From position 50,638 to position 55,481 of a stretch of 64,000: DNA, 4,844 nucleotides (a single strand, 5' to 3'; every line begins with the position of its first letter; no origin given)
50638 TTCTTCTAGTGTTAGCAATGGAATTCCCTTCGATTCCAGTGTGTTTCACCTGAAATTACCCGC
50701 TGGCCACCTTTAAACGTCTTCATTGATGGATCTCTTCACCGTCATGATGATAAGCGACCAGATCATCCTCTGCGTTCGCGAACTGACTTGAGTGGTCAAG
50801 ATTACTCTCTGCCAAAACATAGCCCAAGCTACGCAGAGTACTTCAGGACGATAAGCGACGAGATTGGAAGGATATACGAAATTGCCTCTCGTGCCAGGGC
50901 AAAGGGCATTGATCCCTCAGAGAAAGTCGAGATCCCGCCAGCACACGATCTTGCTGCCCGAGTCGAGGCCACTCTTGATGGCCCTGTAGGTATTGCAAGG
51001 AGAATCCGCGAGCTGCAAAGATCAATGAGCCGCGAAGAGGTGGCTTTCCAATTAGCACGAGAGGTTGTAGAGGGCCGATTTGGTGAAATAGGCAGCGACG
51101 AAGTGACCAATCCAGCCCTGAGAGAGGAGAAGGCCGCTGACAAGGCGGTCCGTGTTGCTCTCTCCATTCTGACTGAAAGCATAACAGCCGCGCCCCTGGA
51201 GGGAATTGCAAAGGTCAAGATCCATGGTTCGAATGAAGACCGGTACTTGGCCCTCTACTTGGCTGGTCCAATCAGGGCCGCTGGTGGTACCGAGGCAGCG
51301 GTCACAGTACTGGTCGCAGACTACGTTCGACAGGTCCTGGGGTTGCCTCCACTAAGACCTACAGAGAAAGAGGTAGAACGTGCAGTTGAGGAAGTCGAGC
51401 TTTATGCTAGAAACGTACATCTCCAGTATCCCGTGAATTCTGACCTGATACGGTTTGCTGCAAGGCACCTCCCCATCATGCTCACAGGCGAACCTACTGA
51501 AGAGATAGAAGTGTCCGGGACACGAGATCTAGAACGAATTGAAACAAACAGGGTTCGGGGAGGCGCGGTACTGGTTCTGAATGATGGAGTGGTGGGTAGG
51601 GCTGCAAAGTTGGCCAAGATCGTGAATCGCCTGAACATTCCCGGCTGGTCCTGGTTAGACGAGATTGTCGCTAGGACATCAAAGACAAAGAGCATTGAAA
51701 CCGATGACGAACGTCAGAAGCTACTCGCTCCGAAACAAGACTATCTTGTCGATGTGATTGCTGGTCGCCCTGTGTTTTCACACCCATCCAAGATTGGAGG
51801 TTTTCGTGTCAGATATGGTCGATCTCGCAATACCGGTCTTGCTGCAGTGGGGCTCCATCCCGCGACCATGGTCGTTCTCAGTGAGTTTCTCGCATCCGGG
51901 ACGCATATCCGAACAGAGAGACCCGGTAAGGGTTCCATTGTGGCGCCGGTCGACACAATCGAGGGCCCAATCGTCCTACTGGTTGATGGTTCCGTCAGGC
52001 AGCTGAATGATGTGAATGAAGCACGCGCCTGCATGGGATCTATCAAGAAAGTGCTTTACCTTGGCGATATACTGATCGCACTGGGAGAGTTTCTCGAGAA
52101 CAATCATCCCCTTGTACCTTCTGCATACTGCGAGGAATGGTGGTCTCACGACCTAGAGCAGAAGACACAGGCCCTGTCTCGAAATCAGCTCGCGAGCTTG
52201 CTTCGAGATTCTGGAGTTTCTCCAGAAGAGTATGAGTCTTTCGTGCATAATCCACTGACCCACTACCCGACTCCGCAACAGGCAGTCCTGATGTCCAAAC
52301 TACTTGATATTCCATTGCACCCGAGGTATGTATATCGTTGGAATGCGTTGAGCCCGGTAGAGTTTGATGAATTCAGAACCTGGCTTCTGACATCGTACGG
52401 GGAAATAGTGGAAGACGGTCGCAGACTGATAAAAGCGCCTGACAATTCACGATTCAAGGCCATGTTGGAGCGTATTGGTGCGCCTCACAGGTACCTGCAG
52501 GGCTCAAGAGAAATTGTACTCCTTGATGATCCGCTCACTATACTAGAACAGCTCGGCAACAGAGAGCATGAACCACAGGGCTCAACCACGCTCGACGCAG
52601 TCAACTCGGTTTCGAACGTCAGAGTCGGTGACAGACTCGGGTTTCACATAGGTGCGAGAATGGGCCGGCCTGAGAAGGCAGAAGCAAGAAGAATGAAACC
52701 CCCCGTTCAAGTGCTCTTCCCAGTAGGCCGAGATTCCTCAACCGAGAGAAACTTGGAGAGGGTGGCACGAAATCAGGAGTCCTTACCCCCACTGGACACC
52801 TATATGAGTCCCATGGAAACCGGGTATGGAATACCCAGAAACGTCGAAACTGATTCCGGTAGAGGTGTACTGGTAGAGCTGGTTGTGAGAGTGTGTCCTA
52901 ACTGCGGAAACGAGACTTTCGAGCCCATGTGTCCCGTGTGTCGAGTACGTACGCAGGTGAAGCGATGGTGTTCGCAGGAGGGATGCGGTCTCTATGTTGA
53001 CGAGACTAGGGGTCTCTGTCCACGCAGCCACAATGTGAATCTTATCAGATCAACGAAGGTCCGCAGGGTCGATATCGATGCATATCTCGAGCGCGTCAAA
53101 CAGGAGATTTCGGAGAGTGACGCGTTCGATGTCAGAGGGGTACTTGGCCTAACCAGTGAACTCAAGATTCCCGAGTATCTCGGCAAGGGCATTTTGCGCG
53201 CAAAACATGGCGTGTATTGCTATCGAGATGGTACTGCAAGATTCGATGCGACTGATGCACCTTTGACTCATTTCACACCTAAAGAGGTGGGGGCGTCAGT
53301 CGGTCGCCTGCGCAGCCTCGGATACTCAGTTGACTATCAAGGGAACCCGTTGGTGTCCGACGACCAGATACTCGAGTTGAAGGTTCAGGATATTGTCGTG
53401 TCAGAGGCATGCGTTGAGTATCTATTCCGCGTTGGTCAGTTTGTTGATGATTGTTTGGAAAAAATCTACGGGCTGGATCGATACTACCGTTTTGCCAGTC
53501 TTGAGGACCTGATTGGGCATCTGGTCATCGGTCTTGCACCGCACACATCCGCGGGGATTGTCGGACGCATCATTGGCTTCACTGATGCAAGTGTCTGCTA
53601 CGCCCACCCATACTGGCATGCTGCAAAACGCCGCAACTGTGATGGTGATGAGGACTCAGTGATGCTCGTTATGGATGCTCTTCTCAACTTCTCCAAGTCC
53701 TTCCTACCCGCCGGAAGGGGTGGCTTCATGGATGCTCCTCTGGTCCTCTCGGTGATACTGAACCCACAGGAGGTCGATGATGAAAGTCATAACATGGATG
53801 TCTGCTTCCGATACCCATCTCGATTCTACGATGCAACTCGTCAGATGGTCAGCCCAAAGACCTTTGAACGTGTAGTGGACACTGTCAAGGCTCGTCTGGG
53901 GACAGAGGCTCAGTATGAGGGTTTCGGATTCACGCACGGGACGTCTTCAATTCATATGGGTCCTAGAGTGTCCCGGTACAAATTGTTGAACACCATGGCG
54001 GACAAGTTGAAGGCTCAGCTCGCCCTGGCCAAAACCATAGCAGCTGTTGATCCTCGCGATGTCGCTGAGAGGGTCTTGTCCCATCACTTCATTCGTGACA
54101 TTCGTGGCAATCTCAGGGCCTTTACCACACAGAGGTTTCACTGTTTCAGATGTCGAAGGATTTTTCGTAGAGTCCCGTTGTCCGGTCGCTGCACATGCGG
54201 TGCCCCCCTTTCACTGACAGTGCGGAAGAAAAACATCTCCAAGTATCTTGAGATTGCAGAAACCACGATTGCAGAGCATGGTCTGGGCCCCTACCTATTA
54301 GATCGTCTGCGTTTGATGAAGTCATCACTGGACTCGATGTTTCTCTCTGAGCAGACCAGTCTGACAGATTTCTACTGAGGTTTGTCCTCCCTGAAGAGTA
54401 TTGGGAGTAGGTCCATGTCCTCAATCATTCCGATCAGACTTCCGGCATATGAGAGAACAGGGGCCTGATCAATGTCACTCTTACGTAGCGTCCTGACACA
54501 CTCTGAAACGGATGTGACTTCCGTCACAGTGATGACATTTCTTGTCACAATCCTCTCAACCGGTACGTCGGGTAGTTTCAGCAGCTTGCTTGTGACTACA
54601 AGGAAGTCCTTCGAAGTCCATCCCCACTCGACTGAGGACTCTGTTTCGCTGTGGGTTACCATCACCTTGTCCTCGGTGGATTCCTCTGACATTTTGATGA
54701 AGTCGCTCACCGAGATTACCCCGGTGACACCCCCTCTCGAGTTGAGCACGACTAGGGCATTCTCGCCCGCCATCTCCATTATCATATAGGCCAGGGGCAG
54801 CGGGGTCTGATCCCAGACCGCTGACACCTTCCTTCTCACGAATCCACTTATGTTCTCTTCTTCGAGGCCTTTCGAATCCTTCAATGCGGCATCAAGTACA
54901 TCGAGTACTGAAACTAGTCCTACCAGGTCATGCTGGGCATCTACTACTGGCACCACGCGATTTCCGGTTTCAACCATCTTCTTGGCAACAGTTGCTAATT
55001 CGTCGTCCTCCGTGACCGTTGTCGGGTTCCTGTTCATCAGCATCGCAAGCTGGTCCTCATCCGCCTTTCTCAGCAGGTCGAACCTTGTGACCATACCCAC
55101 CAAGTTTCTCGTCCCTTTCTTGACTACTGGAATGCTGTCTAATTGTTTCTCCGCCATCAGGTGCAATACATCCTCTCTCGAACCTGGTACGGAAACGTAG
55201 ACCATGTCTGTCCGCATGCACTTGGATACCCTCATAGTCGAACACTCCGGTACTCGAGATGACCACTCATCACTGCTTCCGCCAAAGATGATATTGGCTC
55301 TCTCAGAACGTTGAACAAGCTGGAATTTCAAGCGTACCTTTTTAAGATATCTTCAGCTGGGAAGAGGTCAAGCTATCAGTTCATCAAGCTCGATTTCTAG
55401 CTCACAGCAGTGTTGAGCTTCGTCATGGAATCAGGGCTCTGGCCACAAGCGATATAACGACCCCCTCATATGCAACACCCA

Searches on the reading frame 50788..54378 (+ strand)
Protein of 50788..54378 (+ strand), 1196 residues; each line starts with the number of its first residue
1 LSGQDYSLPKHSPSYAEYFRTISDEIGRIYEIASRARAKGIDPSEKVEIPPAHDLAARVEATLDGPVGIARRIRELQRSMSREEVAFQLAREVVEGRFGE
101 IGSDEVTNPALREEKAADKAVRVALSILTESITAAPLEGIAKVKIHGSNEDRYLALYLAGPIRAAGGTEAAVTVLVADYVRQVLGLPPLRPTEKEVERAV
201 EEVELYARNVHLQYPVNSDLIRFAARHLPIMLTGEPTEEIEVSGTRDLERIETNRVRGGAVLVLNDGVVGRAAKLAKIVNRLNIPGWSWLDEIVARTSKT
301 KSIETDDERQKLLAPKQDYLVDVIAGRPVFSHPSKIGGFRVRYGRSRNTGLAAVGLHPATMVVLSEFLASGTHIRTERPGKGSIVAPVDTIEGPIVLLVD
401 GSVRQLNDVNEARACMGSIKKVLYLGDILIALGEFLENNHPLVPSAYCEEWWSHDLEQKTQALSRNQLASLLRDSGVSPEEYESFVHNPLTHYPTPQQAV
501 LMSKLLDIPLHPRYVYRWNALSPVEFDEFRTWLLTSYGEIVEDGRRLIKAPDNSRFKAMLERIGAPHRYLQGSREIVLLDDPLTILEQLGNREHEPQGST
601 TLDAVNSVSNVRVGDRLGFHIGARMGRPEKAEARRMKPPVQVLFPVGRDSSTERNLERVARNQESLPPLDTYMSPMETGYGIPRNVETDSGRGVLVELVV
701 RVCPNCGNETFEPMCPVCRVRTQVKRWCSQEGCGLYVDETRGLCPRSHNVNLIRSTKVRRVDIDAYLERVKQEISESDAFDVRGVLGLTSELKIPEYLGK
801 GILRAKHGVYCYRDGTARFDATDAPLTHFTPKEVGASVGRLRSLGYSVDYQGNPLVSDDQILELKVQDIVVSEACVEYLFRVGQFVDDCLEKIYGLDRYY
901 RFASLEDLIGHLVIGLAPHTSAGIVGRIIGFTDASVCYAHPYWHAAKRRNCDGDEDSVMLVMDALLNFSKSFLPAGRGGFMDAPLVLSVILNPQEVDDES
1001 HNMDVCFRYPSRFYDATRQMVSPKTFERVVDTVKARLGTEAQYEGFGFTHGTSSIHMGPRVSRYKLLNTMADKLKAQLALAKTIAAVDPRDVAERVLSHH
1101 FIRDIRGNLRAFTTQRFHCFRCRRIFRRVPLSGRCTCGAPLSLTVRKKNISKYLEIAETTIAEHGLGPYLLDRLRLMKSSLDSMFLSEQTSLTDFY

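Call 20: search_protein_families(library=pfam, proteins=[window:50788-54378:+], max_evalue=0.00001)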
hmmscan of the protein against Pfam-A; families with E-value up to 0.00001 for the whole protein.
window:50788-54378:+ (1196 aa): 3 families
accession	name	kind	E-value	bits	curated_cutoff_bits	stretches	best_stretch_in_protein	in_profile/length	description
PF24846.1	PolC_DP2_cat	-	3.8e-138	459.9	24.3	1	779-1073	5-299/299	DNA polymerase II large subunit DP2, catalytic domain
PF24844.1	PolC_DP2_central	-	4.8e-111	371.7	24.3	1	307-731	2-366/372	DNA polymerase II large subunit DP2, central domain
PF03833.19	PolC_DP2_N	-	1.6e-98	329.6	24.3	1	17-294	1-269/271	DNA polymerase II large subunit DP2, N-terminal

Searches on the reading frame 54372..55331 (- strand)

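Call 20: search_protein_families(library=pfam, proteins=[window:54372-55331:-], max_evalue=0.00001)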
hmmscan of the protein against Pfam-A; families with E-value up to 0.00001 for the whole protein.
window:54372-55331:- (319 aa): 1 family
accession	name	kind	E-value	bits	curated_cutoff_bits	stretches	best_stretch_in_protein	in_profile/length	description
PF00571.33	CBS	-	7.7e-36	122.6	24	3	98-149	4-55/57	CBS domain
